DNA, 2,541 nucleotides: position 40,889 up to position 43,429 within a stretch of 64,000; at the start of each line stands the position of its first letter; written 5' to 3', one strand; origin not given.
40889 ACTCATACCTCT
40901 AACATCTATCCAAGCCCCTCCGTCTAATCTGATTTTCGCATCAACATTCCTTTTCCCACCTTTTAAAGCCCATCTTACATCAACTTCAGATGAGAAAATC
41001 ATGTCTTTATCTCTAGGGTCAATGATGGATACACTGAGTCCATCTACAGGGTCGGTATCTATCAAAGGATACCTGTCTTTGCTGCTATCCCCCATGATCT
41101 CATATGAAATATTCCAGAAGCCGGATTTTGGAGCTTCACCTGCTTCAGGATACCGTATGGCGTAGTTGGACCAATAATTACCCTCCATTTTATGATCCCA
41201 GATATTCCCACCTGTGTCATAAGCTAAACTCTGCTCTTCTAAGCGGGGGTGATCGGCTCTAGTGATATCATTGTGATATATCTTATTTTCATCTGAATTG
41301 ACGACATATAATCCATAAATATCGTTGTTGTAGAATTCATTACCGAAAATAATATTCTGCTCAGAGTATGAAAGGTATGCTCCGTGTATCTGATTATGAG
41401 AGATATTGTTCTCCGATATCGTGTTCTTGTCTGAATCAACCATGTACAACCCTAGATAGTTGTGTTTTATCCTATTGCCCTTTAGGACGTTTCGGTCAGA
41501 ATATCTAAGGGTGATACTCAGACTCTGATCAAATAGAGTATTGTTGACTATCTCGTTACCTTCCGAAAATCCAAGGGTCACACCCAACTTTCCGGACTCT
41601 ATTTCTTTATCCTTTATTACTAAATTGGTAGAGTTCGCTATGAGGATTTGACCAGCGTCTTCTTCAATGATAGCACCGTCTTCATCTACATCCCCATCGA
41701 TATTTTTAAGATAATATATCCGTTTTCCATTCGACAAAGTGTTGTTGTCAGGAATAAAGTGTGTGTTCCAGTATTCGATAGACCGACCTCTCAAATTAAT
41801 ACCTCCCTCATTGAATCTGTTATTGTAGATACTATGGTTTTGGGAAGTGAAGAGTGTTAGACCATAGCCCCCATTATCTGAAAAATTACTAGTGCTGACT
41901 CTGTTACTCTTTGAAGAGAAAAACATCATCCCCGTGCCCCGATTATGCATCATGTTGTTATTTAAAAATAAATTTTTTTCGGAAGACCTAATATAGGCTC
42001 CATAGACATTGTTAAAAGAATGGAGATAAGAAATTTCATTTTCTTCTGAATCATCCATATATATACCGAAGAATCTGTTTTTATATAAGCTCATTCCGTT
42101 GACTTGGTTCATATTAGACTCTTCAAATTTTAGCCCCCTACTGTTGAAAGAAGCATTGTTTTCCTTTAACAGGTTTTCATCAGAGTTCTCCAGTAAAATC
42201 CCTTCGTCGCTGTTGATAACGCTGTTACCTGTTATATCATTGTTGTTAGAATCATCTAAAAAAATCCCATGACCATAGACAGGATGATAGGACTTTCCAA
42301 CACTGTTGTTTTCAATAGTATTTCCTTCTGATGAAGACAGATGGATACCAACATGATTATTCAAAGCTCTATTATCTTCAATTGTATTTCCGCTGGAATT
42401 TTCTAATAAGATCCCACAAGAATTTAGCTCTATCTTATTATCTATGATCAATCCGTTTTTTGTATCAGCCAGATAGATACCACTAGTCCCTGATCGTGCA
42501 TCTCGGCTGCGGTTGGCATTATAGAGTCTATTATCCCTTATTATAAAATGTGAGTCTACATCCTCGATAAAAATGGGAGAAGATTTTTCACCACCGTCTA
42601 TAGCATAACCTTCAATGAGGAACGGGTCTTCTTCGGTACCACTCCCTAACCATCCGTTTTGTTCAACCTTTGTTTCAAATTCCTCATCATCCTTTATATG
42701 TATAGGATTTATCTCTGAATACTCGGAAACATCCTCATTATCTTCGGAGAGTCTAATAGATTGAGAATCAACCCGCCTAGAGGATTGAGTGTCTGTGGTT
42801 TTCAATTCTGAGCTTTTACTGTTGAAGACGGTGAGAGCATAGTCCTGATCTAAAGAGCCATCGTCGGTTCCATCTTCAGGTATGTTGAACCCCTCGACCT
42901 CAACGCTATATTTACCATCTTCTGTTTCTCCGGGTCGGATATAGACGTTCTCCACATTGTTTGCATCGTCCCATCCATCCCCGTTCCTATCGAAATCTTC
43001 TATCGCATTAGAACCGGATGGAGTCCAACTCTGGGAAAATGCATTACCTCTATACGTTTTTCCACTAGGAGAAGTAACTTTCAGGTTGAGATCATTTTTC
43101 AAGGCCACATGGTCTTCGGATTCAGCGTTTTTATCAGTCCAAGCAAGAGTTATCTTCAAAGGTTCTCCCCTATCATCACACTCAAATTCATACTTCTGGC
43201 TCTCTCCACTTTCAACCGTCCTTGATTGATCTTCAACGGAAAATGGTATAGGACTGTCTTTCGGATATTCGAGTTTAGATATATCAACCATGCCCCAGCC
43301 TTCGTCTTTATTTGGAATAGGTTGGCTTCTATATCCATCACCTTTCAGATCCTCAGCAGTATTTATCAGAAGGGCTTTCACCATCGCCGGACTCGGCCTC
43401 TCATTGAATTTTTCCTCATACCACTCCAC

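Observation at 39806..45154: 1782-aa membrane-anchored surface protein combining S8 subtilase, a long parallel beta-helix and four Ig/Fn3-like domains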

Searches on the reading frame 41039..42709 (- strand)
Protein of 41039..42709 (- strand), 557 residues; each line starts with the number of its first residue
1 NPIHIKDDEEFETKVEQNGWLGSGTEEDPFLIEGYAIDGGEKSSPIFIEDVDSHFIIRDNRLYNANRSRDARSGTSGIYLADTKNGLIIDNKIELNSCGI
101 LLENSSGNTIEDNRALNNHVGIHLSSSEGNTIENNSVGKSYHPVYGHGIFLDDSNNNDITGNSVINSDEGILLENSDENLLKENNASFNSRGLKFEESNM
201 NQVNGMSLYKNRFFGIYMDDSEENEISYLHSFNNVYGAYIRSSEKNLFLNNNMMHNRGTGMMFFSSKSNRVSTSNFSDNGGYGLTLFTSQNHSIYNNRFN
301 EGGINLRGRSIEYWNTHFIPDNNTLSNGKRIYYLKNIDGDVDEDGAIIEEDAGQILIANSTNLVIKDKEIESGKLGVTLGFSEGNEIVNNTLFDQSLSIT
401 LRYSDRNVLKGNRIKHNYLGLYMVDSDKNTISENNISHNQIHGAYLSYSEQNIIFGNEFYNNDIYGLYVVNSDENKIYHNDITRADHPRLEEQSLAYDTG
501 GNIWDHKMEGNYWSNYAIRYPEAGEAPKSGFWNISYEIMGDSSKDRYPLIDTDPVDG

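Call 42: search_solved_structures(query=window:41039-42709:-, max_evalue=1)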
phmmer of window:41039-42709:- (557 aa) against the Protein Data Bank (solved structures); distinct sequences matched with E-value up to 1: 2.
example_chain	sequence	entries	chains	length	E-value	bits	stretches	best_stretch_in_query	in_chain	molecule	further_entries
7o0y_A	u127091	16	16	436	0.034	16.5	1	337-458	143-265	Probable ABC transporter binding protein NosD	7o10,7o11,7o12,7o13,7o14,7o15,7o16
8iwh_O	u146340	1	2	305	0.68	12.2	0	142-205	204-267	Oxygen-evolving enhancer protein 1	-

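Call 57: search_solved_structures(query=A3, max_evalue=1, show_alignments=1)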
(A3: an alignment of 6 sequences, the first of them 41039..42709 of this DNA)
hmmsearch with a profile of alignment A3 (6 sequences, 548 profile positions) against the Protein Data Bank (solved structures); distinct sequences matched with E-value up to 1: 12.
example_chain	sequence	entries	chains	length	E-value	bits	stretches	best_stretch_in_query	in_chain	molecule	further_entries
7o0y_A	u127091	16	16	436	9.8e-12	47.3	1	101-253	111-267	Probable ABC transporter binding protein NosD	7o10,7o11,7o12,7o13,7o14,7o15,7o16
8wm1_A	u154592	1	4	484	2.6e-10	42.6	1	76-246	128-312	3-dehydroshikimate dehydratase (DHS dehydratase)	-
4ozy_A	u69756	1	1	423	4.9e-07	31.8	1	379-475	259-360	Poly(beta-D-mannuronate) C5 epimerase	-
4nk8_A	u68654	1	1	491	5e-07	31.7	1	379-475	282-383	Poly(beta-D-mannuronate) C5 epimerase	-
4ozz_A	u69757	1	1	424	5.1e-07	31.7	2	379-475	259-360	Poly(beta-D-mannuronate) C5 epimerase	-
4nk6_A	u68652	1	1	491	8.3e-07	31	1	379-475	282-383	Poly(beta-D-mannuronate) C5 epimerase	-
2kzw_A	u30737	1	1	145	0.017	16.8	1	487-542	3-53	Uncharacterized protein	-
5lw3_A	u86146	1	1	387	0.022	16.4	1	200-302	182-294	Poly(beta-D-mannuronate) C5 epimerase 6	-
2pyg_A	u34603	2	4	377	0.14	13.8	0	251-302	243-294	Poly(beta-D-mannuronate) C5 epimerase 4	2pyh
8uut_A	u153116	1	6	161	0.29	12.7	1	76-209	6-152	Anti-feeding prophage Fibre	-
8aba_I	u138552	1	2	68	0.45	12.1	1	491-520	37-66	Complex III subunit 9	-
8ab6_I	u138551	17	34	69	0.47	12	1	491-520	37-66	Complex III subunit 9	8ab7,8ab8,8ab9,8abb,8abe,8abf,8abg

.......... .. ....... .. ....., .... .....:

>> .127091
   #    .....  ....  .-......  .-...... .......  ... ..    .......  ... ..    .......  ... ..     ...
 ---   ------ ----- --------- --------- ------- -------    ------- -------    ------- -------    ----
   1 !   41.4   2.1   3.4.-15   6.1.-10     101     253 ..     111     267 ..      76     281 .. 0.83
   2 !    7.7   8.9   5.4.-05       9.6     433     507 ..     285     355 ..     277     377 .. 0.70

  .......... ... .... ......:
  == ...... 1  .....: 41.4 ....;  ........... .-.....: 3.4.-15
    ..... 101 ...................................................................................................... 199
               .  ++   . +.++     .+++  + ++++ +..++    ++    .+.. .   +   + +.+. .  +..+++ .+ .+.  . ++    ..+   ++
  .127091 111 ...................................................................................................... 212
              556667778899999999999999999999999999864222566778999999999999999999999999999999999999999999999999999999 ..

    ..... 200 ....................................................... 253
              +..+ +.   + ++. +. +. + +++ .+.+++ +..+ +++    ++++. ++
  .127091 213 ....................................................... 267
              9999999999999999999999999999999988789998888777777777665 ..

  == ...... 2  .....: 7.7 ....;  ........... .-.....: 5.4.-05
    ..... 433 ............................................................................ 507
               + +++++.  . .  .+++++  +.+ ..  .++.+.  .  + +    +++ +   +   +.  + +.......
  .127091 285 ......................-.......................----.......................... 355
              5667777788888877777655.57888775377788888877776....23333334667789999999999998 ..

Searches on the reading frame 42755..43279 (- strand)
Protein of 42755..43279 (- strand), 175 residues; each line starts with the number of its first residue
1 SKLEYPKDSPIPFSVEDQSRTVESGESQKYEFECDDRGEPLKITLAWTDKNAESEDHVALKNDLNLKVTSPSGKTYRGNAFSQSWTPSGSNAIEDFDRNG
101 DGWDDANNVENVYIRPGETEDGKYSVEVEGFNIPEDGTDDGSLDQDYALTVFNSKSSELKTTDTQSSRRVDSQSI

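Call 34: search_protein_families(library=pfam, proteins=[window:42755-43279:-], max_evalue=1)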
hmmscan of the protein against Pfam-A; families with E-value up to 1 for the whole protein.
window:42755-43279:- (175 aa): 0 families
